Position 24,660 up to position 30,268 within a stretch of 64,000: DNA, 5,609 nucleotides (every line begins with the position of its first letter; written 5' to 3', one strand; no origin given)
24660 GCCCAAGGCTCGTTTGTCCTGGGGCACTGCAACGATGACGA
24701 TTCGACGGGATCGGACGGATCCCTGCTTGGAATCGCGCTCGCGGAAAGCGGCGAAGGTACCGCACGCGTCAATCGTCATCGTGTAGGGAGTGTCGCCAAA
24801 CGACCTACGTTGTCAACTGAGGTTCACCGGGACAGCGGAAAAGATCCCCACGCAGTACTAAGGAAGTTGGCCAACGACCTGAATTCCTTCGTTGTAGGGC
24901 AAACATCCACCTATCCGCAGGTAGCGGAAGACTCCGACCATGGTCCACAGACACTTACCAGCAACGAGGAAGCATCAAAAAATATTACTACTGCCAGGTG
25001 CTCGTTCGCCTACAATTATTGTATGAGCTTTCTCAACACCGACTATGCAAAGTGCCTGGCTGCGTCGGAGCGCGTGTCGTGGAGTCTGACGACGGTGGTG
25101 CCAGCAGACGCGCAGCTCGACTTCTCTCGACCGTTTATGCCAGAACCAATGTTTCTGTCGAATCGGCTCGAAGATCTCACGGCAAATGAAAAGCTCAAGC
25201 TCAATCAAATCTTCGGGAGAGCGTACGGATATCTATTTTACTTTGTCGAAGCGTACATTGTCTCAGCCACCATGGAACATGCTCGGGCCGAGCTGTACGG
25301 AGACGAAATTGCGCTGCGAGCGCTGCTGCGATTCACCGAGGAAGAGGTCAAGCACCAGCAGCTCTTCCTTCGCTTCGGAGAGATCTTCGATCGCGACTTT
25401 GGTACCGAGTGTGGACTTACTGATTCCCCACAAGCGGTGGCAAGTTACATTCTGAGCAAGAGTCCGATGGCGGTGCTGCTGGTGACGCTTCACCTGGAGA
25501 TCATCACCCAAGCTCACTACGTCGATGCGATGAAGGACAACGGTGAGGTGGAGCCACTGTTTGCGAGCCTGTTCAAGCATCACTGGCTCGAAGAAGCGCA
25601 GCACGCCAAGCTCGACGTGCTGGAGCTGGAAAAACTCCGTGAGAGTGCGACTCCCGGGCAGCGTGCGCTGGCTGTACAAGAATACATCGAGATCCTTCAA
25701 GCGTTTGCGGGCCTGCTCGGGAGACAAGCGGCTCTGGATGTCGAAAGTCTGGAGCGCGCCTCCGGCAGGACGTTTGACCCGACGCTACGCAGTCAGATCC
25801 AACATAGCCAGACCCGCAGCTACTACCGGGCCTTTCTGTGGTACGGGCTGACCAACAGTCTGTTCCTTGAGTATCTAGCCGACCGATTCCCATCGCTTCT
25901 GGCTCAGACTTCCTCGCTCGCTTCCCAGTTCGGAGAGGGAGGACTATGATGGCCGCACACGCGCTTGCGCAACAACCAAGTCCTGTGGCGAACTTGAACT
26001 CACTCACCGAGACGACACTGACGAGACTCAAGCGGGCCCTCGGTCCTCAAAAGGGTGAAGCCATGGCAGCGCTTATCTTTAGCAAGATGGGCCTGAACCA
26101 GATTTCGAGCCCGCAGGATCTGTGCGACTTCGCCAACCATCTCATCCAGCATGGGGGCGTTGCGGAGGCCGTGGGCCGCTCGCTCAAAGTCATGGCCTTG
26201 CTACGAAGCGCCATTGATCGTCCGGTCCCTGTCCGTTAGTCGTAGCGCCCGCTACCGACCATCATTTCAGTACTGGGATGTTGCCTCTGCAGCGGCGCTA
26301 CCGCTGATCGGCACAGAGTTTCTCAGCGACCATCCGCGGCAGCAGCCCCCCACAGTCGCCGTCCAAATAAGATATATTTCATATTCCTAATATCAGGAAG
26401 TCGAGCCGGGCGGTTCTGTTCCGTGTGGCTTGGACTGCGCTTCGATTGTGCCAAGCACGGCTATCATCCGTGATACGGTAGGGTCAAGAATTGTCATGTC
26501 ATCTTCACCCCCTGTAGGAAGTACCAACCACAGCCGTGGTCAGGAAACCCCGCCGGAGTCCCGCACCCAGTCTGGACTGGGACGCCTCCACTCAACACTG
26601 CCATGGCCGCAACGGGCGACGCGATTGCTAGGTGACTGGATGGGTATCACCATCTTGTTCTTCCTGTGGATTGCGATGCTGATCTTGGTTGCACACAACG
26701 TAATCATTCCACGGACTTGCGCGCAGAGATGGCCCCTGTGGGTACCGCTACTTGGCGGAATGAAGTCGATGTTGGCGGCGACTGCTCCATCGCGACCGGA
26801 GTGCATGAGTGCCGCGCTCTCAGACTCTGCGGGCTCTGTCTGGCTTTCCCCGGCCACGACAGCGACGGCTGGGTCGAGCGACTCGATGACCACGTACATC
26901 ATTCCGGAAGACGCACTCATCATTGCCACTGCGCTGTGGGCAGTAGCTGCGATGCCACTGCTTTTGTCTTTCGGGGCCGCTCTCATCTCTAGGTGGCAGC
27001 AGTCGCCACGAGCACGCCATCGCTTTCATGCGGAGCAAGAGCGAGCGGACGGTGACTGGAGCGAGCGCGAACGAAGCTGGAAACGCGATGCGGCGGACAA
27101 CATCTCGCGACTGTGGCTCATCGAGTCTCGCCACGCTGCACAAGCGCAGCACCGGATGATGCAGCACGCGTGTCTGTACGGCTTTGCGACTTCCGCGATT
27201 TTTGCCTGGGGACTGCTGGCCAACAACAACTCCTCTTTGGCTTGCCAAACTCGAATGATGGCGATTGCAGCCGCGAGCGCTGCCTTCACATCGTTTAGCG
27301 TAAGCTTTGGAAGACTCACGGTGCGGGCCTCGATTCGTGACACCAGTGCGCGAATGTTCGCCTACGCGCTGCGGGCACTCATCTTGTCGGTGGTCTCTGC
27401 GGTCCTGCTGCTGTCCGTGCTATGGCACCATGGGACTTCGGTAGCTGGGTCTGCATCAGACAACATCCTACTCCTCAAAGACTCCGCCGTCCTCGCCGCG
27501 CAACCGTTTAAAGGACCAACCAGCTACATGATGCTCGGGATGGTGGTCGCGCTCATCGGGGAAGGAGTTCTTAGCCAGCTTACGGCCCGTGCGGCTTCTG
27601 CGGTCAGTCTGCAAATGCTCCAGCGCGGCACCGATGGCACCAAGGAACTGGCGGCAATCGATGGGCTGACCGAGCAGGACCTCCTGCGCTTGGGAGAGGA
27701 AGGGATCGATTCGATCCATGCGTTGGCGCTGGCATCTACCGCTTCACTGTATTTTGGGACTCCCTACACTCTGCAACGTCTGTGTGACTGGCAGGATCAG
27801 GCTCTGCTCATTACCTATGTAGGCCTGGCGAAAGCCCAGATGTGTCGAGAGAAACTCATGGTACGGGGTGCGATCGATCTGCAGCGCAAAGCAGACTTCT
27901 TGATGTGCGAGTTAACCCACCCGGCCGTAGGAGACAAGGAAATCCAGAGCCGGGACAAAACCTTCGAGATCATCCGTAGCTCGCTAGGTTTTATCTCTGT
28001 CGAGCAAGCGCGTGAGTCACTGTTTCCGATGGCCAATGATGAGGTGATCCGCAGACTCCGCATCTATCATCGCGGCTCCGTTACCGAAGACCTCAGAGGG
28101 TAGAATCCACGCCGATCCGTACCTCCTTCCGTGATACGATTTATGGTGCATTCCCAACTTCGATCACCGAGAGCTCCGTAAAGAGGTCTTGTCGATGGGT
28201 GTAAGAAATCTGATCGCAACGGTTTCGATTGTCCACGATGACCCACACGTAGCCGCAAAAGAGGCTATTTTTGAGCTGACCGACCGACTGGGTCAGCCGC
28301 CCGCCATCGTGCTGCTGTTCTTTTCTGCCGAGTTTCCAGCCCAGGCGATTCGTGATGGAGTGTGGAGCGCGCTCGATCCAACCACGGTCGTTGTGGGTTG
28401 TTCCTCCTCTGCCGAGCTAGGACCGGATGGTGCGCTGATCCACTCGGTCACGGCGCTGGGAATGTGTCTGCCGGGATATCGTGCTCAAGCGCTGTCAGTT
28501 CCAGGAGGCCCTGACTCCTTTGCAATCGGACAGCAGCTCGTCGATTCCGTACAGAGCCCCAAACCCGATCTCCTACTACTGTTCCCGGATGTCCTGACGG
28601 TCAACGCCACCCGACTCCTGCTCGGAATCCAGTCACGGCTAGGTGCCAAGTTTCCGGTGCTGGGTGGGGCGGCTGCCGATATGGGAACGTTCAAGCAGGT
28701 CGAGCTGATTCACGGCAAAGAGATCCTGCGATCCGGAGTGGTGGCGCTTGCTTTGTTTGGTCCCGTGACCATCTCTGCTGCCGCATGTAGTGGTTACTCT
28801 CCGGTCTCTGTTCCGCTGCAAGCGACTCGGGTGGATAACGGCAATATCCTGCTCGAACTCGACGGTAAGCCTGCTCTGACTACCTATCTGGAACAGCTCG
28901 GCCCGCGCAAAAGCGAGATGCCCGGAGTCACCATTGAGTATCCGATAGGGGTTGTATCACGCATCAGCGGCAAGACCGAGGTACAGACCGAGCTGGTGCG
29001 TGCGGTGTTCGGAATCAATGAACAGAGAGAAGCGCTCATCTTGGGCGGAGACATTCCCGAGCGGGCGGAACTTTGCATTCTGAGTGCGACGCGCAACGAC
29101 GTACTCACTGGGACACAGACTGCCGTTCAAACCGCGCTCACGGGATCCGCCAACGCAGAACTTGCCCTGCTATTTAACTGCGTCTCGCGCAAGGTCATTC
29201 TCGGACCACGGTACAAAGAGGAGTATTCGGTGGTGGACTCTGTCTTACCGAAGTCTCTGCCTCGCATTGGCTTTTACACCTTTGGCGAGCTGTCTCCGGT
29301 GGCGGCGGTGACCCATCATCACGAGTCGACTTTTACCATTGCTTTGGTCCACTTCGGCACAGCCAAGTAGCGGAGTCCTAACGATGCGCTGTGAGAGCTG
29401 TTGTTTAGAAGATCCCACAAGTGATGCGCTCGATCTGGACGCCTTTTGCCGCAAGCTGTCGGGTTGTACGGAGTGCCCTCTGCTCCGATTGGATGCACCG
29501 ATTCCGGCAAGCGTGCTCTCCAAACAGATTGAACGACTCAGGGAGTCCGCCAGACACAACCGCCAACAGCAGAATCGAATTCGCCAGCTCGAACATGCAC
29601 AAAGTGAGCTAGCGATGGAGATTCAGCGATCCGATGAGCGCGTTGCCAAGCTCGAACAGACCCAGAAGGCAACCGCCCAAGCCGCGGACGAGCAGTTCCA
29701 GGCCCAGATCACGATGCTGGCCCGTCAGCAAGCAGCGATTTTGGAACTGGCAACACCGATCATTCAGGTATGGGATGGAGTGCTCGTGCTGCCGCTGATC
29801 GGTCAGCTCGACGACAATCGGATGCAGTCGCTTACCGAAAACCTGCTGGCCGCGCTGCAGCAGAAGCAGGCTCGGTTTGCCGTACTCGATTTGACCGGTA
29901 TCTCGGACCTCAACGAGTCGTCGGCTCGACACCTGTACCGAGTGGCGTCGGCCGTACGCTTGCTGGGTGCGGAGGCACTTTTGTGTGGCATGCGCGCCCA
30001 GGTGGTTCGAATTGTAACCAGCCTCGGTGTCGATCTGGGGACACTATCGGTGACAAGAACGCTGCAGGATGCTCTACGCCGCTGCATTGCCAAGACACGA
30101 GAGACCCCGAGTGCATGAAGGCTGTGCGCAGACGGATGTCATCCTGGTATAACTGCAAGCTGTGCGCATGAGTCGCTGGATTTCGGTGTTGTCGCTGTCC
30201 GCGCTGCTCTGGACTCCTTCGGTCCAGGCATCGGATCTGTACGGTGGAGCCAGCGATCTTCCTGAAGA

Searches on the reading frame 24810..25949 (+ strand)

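Call 24: search_protein_families(library=pfam, proteins=[window:24810-25949:+], max_evalue=0.0001)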
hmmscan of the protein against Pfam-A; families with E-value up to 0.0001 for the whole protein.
window:24810-25949:+ (379 aa): 1 family
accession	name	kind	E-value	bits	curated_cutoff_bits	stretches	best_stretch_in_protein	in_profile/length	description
PF11583.14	AurF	-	1.1e-06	28.5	29.6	1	146-303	82-237/282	P-aminobenzoate N-oxygenase AurF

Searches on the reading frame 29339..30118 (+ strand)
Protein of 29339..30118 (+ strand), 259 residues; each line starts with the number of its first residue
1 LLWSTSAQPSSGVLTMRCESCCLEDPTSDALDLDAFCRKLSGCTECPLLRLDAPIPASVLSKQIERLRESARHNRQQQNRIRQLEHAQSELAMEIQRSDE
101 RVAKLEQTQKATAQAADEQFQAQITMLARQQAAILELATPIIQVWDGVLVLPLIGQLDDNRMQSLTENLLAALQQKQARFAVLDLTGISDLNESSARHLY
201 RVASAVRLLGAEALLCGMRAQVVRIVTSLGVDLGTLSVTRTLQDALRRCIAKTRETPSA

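Call 24: search_protein_families(library=pfam, proteins=[window:29339-30118:+], max_evalue=0.0001)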
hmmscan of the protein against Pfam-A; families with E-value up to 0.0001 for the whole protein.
window:29339-30118:+ (259 aa): 1 family
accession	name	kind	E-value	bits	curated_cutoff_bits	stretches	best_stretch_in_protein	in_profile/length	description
PF01740.26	STAS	-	3e-13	49.9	22.6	1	141-244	3-105/106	STAS domain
